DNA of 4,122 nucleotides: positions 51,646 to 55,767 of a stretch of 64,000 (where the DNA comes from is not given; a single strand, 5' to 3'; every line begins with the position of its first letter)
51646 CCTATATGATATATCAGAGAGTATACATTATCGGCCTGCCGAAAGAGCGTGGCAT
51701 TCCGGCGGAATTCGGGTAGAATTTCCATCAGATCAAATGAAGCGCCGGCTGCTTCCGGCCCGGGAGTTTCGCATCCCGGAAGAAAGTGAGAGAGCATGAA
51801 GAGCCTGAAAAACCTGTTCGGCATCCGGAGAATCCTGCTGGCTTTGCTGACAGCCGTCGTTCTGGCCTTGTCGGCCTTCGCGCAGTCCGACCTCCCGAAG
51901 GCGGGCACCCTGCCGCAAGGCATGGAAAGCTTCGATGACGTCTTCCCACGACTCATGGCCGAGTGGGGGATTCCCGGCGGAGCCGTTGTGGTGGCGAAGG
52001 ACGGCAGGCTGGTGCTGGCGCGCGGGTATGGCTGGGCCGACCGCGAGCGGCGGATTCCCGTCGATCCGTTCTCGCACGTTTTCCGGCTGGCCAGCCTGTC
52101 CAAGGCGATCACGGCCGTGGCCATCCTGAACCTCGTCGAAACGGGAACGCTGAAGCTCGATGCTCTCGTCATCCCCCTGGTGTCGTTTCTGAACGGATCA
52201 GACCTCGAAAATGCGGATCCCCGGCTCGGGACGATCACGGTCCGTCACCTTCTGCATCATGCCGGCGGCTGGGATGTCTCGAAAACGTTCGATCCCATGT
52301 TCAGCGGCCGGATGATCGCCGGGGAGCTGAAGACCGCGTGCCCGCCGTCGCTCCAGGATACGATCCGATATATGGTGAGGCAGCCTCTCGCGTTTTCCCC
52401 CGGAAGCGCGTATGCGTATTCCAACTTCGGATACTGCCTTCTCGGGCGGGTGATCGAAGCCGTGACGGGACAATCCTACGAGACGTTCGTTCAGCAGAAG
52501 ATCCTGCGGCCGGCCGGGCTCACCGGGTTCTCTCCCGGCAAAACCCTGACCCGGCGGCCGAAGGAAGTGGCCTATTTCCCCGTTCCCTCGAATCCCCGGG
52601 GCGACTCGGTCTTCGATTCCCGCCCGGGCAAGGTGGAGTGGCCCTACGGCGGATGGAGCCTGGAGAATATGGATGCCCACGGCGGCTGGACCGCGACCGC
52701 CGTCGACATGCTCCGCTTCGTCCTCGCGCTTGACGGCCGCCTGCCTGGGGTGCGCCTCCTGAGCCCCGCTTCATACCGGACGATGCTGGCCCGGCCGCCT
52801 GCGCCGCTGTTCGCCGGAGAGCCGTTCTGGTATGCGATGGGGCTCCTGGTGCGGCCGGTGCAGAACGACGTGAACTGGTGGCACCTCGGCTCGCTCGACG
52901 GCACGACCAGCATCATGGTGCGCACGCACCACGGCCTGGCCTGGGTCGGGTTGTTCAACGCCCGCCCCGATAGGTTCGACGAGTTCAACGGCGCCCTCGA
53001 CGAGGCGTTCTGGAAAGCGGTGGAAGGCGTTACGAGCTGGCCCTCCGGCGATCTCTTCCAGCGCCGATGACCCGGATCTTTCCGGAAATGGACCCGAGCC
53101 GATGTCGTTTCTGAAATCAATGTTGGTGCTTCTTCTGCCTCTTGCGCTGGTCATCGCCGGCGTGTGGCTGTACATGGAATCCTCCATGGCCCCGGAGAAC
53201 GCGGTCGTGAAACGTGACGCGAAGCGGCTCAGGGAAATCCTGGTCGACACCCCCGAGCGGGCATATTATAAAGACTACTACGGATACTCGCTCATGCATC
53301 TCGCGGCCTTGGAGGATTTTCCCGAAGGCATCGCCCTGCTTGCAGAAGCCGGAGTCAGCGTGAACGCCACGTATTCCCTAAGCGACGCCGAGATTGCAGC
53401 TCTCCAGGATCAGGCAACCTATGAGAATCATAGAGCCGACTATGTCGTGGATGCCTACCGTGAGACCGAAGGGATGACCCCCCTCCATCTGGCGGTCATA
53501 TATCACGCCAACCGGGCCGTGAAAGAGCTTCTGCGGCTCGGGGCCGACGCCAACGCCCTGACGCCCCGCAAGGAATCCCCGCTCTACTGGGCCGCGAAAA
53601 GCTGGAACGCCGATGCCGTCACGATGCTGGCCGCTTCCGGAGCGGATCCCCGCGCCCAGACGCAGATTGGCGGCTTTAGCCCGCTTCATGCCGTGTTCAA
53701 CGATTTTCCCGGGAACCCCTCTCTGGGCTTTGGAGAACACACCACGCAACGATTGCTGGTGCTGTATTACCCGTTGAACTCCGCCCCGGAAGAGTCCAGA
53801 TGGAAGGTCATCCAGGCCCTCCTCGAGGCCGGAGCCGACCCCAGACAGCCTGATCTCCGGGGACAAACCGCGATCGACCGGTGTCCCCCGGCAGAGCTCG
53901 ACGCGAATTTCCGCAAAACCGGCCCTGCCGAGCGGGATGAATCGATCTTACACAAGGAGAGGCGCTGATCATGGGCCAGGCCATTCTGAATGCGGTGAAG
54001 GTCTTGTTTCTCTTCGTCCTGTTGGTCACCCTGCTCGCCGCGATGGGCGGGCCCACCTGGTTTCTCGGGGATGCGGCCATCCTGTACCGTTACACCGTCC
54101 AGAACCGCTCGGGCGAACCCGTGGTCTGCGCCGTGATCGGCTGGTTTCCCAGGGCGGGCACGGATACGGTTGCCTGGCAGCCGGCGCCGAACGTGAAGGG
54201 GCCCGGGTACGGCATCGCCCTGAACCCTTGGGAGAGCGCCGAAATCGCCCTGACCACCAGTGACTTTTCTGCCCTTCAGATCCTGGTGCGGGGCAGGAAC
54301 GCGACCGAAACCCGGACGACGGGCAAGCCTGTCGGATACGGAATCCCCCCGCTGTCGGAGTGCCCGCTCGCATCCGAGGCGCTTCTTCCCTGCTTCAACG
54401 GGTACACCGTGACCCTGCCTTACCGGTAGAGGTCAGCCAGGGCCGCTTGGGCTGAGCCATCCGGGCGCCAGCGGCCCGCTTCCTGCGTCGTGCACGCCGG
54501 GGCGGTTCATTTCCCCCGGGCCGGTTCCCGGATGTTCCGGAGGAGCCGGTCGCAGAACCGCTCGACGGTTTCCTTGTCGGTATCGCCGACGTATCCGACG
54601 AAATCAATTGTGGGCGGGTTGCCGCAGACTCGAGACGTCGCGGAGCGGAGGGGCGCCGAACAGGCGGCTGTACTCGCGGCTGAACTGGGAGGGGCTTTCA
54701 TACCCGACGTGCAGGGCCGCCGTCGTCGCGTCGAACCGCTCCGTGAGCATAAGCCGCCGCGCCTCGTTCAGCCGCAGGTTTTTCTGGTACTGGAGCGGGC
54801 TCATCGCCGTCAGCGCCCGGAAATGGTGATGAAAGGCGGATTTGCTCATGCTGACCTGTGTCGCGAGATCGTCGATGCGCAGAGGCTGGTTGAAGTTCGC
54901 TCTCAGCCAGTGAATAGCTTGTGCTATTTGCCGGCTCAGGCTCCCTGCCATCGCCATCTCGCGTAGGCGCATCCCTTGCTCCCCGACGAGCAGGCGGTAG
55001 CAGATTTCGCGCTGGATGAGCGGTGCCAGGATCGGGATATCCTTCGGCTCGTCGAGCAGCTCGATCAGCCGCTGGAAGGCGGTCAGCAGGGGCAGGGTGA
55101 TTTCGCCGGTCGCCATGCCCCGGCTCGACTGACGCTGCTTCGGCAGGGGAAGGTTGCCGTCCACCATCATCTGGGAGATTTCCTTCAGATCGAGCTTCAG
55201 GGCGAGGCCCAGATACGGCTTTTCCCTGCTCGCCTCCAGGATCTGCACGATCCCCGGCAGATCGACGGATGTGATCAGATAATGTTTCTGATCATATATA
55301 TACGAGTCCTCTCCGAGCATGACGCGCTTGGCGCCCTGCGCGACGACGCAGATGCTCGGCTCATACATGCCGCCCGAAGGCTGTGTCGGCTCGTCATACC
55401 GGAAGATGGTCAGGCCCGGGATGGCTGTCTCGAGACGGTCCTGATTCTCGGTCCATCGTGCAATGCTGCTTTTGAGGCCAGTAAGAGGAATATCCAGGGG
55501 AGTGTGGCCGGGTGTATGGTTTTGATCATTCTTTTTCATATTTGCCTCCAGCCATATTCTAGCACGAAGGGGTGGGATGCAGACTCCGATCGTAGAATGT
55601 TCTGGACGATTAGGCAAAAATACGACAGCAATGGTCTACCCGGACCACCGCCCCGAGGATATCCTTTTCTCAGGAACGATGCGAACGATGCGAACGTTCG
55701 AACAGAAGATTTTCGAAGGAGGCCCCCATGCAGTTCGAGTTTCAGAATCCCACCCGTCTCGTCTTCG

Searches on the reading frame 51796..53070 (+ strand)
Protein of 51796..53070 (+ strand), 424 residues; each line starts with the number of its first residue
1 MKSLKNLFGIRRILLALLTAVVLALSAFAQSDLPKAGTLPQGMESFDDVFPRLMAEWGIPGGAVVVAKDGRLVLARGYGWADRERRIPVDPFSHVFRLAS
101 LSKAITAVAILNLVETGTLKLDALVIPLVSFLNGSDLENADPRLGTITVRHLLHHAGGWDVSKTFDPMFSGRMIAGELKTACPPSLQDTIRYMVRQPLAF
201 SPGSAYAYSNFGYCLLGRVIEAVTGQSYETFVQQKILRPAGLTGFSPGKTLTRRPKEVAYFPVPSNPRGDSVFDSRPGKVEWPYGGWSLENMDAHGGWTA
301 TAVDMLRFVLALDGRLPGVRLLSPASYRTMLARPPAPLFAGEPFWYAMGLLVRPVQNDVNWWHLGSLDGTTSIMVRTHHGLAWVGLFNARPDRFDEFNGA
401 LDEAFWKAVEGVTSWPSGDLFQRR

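Call 76: search_protein_families(library=pfam, proteins=[window:51796-53070:+], max_evalue=0.001)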
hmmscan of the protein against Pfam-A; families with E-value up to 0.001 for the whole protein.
window:51796-53070:+ (424 aa): 1 family
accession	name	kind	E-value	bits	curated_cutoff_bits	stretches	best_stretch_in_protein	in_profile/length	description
PF00144.29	Beta-lactamase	-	6e-61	206.9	27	1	46-395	1-317/329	Beta-lactamase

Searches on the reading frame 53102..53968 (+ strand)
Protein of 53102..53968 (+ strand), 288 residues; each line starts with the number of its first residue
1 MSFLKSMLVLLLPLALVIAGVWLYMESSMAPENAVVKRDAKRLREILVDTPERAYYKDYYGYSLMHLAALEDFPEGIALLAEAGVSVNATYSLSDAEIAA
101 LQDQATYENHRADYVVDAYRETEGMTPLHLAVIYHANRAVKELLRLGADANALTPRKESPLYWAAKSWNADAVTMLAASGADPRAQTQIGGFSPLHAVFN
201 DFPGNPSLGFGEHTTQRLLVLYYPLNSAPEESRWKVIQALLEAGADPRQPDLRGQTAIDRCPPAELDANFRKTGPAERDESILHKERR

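Call 76: search_protein_families(library=pfam, proteins=[window:53102-53968:+], max_evalue=0.001)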
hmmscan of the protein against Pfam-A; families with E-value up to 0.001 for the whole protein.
window:53102-53968:+ (288 aa): 5 families
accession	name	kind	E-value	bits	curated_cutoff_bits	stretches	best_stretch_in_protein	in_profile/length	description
PF00023.36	Ank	-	6.2e-17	61.2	21.1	1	124-153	2-31/33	Ankyrin repeat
PF12796.13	Ank_2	-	4.5e-15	56.4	27.3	1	118-186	27-89/90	Ankyrin repeats (3 copies)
PF13606.12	Ank_3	-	4.8e-15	54.4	22.3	1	123-152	1-30/30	Ankyrin repeat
PF13857.12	Ank_5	-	1.8e-12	47.7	27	1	119-161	11-53/56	Ankyrin repeats (many copies)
PF13637.12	Ank_4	-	1e-10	42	22.7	0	128-176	1-49/50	Ankyrin repeats (many copies)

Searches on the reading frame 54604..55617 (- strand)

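Call 76: search_protein_families(library=pfam, proteins=[window:54604-55617:-], max_evalue=0.001)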
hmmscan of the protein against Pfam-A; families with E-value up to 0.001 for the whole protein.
window:54604-55617:- (337 aa): 3 families
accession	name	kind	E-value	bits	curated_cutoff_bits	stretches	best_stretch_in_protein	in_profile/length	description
PF06719.19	AraC_N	-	4.1e-58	195.7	24.2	1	65-216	1-149/150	AraC-type transcriptional regulator N-terminus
PF12833.13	HTH_18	-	3.7e-18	66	33.6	1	251-324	1-74/80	Helix-turn-helix domain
PF00165.29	HTH_AraC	-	2.8e-11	43.7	26.6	1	238-278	1-41/42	Bacterial regulatory helix-turn-helix proteins, AraC family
